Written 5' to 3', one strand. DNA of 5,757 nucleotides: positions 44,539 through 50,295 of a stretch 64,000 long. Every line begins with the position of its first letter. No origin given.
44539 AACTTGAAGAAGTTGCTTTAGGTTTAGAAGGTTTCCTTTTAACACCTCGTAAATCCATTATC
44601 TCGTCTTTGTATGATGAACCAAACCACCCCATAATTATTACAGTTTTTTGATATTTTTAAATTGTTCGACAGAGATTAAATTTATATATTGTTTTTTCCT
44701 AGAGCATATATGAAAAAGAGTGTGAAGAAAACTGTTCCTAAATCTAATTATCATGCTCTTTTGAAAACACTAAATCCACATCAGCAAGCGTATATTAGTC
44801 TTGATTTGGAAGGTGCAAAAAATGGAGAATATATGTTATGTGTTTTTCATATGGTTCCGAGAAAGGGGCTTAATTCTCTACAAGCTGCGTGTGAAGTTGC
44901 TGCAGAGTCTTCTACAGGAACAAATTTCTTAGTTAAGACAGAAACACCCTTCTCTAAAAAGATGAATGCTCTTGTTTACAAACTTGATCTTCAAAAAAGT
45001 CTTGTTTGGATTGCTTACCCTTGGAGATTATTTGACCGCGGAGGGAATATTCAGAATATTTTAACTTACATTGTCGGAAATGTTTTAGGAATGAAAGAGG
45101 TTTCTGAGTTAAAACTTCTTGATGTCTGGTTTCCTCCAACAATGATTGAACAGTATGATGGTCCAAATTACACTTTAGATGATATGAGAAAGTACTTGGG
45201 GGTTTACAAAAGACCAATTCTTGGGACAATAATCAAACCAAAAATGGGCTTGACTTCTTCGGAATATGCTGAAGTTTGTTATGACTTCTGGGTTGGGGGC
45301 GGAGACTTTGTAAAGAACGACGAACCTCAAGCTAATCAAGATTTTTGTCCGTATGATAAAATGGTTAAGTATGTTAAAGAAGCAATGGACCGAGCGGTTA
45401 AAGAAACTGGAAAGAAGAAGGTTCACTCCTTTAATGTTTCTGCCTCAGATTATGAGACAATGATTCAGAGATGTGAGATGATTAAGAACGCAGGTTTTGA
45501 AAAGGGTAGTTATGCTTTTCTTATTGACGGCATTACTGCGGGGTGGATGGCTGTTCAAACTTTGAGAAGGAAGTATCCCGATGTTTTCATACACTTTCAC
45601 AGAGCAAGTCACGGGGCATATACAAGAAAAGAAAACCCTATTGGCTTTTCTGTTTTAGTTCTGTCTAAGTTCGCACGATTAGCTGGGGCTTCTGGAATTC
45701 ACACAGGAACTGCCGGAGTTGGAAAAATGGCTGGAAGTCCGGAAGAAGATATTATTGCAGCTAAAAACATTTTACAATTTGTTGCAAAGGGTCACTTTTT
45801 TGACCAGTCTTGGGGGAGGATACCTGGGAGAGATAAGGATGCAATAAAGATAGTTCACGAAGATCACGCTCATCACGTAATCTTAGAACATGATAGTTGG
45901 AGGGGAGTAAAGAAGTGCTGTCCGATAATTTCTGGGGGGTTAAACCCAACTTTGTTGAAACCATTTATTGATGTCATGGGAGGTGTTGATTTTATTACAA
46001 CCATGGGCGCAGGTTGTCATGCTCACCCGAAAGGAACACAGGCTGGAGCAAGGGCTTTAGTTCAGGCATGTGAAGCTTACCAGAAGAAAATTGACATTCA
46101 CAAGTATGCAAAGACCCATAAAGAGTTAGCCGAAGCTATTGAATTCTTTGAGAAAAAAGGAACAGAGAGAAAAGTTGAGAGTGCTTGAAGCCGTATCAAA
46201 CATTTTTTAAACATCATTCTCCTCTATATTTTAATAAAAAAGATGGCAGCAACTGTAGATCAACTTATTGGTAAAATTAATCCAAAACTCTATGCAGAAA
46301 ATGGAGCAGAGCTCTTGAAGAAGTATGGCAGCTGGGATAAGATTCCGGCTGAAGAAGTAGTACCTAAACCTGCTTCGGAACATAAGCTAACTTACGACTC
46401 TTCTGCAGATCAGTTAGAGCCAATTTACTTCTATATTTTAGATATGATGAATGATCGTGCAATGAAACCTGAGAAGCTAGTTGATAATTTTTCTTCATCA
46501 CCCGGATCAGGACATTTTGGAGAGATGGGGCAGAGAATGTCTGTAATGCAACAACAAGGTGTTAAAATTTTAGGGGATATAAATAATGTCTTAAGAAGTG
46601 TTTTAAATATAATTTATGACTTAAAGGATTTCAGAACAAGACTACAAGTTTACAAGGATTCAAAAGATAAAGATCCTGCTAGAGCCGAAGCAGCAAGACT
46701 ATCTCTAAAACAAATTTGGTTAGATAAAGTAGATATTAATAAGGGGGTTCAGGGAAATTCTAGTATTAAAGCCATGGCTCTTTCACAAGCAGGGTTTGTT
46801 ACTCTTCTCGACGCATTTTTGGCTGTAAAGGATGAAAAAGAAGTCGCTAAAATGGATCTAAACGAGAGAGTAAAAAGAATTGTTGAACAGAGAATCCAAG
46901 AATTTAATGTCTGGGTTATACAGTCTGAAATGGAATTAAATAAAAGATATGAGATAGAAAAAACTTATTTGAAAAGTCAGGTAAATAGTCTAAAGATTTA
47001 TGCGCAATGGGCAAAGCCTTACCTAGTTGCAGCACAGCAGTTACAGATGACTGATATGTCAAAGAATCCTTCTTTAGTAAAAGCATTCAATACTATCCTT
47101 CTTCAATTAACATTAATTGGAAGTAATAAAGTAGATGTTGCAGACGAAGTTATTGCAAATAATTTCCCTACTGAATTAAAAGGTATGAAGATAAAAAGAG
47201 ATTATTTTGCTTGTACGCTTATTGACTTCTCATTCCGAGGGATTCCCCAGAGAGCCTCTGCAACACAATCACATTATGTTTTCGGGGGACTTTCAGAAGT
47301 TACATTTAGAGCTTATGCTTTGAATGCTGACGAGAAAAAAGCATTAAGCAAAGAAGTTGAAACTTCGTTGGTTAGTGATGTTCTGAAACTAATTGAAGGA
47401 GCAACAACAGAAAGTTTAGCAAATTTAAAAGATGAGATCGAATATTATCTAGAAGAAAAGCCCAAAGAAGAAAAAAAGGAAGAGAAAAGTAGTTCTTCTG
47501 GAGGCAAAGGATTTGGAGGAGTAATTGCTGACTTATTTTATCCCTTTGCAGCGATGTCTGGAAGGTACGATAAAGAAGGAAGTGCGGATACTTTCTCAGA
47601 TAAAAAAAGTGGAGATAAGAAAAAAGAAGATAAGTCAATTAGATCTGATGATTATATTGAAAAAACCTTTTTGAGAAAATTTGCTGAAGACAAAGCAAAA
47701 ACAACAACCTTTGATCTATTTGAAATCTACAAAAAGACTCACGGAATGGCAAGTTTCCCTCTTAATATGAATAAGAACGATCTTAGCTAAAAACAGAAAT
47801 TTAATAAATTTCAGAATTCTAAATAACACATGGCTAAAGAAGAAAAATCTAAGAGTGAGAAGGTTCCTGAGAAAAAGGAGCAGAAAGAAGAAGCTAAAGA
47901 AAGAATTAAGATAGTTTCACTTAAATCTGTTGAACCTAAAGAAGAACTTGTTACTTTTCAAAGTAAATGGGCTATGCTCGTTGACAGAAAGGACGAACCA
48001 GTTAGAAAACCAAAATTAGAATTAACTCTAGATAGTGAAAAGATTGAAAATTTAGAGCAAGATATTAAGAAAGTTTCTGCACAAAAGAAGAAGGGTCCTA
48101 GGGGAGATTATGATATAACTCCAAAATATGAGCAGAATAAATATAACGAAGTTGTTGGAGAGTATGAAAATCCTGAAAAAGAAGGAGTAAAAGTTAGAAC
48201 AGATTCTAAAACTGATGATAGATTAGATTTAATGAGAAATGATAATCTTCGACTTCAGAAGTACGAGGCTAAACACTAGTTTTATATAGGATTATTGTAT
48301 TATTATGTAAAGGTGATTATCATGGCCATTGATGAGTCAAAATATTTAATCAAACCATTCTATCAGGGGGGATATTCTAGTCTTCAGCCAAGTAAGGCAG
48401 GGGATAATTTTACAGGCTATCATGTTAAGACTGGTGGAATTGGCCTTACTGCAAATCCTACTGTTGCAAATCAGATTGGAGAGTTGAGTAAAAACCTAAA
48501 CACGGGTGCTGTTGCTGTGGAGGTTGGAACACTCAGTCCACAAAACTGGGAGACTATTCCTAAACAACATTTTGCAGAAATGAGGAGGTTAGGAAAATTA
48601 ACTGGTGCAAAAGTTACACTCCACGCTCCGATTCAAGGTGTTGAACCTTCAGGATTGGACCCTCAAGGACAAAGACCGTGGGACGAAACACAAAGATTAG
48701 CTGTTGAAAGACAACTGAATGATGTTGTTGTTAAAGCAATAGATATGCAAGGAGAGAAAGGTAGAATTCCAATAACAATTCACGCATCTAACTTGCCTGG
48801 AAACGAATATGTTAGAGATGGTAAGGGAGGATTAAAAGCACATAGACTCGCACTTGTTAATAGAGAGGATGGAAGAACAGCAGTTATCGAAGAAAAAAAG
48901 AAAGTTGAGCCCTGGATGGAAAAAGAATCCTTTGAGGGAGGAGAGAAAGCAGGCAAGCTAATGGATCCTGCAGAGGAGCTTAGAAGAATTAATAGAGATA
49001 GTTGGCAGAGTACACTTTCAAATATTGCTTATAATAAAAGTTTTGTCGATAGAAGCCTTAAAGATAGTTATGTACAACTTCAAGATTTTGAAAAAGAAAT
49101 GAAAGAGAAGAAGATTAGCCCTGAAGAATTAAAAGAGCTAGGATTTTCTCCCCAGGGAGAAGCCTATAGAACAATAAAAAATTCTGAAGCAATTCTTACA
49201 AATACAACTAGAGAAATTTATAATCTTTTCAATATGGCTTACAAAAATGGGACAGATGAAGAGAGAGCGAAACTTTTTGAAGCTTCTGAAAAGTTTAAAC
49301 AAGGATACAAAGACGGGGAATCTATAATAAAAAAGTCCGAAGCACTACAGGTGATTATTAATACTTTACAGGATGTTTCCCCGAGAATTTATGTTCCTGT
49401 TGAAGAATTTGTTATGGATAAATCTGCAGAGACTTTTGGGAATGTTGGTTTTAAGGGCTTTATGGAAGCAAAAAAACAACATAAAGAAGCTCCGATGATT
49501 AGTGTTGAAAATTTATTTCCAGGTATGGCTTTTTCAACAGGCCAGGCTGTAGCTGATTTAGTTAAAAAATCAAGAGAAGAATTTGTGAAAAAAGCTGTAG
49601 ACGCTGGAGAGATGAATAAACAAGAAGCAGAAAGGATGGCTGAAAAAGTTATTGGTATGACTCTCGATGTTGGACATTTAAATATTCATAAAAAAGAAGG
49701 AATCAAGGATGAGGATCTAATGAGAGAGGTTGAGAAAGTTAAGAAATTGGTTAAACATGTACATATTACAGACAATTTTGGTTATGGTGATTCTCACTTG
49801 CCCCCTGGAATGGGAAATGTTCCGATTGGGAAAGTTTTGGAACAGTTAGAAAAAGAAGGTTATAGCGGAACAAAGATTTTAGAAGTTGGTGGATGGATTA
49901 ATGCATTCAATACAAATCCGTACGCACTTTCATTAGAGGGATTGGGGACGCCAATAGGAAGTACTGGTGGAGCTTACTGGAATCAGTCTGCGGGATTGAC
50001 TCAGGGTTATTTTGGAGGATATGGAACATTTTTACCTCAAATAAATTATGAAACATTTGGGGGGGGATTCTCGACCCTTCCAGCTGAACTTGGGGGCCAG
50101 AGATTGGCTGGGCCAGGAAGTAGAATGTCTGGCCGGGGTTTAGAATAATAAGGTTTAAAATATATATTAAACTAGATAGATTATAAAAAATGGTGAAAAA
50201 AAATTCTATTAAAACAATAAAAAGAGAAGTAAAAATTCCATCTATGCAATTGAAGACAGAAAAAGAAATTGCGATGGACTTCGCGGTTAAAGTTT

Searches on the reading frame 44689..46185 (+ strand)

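Call 9: search_protein_families(library=ncbifam, proteins=[window:44689-46185:+], max_evalue=0.00001)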
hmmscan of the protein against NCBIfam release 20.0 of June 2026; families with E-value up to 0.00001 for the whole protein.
window:44689-46185:+ (499 aa): 6 families
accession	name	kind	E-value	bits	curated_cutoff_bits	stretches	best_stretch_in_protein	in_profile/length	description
NF010002.0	PRK13475.1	equivalog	2e-191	636.7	489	1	31-491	3-444/459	ribulose-bisphosphate carboxylase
NF003252.0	PRK04208.1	subfamily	1.1e-110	370.3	438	2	29-379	11-365/468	ribulose-bisphosphate carboxylase large subunit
TIGR03326.1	rubisco_III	equivalog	4.2e-105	352.1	497.45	1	36-485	3-424/426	type III ribulose-bisphosphate carboxylase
NF042437.1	OxoIsoapPDcar_OiaX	equivalog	2.9e-45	154.8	700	2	101-335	71-297/412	3-oxo-isoapionate-4-phosphate decarboxylase OiaX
NF007095.0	PRK09549.1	equivalog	1.8e-39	135.5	409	2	100-335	64-290/407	2,3-diketo-5-methylthiopentyl-1-phosphate enolase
TIGR03332.1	salvage_mtnW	equivalog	1.1e-31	109.9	513.6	2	90-335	60-295/407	2,3-diketo-5-methylthiopentyl-1-phosphate enolase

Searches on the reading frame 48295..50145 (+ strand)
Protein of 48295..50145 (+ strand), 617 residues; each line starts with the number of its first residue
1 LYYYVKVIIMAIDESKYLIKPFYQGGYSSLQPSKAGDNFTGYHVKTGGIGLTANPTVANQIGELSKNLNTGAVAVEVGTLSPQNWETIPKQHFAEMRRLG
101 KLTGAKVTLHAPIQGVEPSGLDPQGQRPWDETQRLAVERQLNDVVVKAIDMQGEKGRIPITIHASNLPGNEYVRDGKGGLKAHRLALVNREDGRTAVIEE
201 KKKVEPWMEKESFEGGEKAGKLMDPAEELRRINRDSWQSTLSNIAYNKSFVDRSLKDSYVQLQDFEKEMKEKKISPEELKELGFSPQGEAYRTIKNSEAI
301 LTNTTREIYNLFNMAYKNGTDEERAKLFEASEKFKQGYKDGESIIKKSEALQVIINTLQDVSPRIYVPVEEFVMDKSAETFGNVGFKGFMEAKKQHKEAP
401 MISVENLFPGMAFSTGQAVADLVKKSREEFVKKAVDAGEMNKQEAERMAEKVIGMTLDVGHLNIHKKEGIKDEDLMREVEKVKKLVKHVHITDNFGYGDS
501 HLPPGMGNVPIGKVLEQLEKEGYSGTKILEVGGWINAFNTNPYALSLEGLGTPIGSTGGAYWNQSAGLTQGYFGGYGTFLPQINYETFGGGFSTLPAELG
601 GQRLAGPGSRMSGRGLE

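Call 9: search_protein_families(library=ncbifam, proteins=[window:48295-50145:+], max_evalue=0.00001)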
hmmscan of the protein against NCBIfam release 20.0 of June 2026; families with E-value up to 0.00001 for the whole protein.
window:48295-50145:+ (617 aa): 2 families
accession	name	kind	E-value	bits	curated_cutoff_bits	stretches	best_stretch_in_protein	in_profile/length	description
NF007360.0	PRK09856.1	equivalog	1.4e-06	28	305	1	470-531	187-248/276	fructoselysine 3-epimerase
TIGR03234.1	OH-pyruv-isom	equivalog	6.7e-06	25.6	353.45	0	455-526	174-235/254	hydroxypyruvate isomerase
